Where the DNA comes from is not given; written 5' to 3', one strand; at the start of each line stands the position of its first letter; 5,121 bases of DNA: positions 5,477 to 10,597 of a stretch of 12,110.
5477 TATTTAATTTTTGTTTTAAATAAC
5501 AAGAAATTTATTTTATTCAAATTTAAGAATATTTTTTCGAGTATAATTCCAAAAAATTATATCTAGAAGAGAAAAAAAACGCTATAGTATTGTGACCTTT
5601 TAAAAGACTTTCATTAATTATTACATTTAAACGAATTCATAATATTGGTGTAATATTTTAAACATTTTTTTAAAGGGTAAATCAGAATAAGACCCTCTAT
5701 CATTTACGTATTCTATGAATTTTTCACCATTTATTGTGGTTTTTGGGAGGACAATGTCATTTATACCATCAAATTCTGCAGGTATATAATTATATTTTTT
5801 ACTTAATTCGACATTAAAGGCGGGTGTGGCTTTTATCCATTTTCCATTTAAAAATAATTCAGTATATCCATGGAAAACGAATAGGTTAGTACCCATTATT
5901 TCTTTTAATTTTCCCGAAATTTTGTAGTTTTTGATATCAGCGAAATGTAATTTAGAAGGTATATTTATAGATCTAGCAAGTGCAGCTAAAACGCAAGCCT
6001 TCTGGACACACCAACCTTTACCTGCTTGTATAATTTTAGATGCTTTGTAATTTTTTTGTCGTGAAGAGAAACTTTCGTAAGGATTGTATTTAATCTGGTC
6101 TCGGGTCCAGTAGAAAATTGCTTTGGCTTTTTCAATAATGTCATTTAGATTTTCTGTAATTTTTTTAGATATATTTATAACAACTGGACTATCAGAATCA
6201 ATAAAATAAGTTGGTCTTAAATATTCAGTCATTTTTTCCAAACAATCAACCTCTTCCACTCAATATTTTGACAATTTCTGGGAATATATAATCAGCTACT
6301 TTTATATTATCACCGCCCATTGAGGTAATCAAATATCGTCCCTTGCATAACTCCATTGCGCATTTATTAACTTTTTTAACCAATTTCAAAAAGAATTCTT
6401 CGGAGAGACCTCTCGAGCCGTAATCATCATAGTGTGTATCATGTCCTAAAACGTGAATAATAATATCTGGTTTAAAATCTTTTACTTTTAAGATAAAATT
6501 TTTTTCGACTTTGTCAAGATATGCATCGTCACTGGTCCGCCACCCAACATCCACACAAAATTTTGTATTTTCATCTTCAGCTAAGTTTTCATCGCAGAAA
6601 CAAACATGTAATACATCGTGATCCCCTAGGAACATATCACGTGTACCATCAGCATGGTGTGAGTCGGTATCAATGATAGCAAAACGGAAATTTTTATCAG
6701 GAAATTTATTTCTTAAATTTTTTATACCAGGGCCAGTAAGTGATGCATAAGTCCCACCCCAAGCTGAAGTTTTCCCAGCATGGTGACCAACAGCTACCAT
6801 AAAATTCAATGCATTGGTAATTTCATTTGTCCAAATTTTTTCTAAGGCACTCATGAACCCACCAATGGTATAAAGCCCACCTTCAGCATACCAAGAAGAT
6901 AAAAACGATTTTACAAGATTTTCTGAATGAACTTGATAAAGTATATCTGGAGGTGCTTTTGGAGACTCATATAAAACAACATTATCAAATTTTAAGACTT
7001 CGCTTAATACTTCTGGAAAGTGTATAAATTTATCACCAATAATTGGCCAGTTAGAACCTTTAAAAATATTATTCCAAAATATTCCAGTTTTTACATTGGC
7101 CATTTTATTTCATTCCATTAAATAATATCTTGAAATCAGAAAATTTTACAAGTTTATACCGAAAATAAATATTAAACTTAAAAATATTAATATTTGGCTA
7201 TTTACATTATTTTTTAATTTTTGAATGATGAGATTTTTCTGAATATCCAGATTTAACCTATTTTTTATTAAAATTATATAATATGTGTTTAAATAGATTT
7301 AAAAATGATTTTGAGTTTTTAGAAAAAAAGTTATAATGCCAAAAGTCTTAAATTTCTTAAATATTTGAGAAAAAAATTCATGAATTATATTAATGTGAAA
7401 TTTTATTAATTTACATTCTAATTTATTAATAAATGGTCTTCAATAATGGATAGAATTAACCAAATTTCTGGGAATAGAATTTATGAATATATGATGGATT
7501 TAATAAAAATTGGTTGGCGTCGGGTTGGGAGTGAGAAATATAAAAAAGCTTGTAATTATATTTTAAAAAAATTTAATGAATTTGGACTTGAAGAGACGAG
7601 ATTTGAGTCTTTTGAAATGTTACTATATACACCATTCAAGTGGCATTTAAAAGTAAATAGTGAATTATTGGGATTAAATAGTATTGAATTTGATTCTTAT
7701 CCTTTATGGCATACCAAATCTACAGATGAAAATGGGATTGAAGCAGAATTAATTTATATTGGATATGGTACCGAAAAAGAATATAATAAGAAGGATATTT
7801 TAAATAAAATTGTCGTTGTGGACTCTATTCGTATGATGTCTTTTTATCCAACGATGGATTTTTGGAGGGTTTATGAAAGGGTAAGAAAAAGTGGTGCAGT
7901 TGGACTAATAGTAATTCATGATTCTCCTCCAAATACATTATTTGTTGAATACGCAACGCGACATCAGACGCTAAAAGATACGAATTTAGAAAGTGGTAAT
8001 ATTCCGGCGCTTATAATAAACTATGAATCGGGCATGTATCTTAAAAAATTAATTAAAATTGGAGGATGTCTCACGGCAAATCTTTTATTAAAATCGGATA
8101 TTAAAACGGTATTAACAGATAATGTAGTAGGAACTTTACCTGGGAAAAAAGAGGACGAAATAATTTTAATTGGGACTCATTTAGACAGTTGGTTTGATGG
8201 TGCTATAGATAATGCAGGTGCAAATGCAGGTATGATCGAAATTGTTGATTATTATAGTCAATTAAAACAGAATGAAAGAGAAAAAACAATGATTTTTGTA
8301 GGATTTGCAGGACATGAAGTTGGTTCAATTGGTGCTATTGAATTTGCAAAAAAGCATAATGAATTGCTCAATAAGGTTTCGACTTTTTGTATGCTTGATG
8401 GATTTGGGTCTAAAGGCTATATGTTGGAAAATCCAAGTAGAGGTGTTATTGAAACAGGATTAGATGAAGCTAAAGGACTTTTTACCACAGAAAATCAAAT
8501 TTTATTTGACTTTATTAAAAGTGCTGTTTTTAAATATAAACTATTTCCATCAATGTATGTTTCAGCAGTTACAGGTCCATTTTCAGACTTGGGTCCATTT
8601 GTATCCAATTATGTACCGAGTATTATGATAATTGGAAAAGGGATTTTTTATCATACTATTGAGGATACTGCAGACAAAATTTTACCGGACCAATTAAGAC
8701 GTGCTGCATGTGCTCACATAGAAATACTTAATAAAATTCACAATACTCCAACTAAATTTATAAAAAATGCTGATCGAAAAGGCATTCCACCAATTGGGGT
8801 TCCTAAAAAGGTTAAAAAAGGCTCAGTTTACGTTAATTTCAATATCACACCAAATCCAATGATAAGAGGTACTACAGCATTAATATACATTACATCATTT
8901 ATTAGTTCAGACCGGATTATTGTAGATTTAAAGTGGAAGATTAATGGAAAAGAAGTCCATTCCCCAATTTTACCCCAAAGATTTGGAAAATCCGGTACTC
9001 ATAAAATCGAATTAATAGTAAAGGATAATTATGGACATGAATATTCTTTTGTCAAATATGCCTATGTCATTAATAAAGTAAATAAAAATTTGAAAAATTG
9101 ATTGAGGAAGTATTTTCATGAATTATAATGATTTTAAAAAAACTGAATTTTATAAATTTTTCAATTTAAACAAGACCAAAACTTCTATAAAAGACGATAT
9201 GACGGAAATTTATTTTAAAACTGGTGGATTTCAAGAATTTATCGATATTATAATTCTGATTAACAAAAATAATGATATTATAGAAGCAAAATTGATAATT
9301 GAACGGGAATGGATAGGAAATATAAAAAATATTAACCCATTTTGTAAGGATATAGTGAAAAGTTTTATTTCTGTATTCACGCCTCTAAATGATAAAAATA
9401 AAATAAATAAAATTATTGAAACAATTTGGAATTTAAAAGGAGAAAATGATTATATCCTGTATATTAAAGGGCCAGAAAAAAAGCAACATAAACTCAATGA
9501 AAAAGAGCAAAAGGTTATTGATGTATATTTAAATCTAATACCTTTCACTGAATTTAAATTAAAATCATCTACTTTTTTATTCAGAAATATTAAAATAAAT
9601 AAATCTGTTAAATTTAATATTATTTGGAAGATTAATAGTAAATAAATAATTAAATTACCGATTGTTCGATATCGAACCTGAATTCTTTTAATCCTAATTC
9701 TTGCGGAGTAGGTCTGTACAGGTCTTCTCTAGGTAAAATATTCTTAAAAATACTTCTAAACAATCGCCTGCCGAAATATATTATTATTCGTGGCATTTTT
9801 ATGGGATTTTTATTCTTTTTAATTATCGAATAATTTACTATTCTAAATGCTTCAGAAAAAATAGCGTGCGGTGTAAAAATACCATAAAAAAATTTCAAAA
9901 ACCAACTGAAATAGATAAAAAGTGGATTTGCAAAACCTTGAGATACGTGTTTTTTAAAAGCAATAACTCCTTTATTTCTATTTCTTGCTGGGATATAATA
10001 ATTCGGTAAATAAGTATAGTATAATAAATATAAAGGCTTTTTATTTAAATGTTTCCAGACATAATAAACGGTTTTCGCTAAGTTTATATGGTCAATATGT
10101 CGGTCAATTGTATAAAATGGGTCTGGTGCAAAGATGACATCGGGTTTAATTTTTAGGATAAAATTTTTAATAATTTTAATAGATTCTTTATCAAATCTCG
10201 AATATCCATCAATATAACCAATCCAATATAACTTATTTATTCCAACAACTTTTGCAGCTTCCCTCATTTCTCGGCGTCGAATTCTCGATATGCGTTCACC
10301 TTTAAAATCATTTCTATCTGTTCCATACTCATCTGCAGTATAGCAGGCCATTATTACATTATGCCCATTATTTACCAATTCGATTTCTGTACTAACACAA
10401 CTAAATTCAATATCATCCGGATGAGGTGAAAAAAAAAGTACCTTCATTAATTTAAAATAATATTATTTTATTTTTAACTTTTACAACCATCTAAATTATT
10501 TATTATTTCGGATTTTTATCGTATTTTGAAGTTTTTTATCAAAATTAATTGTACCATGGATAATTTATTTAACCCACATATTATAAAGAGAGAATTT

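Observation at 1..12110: Whole window is bracketed by two inward-facing inverted copies of the same element end: candidate composite transposon or invertible 11.8-kb segment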

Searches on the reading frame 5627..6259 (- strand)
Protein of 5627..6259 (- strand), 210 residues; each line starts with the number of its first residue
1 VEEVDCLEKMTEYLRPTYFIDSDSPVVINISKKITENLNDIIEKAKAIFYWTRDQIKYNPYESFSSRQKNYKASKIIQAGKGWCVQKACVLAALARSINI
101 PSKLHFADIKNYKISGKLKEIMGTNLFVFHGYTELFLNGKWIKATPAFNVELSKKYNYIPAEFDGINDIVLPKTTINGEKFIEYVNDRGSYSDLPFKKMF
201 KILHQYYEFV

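Call 15: search_protein_families(library=pfam, proteins=[window:5627-6259:-], max_evalue=0.01)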
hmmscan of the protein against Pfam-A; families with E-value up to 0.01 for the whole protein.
window:5627-6259:- (210 aa): 1 family
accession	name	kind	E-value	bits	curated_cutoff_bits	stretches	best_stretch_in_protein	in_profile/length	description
PF01841.26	Transglut_core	-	1.7e-16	60.9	23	1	29-146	2-108/108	Transglutaminase-like superfamily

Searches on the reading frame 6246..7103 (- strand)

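Call 15: search_protein_families(library=pfam, proteins=[window:6246-7103:-], max_evalue=0.01)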
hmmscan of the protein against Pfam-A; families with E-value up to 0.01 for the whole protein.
window:6246-7103:- (285 aa): 1 family
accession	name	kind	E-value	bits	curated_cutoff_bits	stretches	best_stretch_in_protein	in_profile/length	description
PF00850.24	Hist_deacetyl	-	2.1e-23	83.5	27.9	1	72-279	77-296/298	Histone deacetylase domain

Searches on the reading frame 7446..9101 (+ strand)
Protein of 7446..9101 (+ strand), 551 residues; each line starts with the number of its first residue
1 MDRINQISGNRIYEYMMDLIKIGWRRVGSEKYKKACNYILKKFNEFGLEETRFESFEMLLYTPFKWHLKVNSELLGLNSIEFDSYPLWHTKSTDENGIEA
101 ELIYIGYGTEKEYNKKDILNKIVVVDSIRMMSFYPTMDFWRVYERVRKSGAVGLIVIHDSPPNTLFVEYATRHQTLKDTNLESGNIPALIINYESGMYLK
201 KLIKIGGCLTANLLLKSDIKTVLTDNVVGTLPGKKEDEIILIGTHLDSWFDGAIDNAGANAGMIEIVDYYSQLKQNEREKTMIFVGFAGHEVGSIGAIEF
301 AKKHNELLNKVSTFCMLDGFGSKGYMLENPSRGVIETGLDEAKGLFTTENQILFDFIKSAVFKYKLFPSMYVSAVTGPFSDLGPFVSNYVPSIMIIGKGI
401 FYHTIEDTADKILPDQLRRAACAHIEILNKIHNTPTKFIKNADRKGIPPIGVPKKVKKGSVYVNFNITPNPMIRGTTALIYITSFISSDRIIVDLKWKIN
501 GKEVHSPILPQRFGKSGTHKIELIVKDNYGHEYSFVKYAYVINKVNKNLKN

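Call 15: search_protein_families(library=pfam, proteins=[window:7446-9101:+], max_evalue=0.01)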
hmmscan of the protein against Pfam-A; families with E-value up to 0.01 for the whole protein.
window:7446-9101:+ (551 aa): 2 families
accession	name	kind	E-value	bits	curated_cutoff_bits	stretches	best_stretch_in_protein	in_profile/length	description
PF04389.22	Peptidase_M28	-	8.8e-22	78.2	21.3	1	226-421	1-186/193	Peptidase family M28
PF02225.27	PA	-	0.00014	22.4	23.9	1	100-197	3-93/95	PA domain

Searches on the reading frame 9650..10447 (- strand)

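Call 15: search_protein_families(library=pfam, proteins=[window:9650-10447:-], max_evalue=0.01)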
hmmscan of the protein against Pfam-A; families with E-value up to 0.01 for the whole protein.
window:9650-10447:- (265 aa): 1 family
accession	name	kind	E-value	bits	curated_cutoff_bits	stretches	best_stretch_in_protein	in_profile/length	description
PF02585.22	PIG-L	-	2.4e-24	86.7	28.2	1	4-127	1-125/129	GlcNAc-PI de-N-acetylase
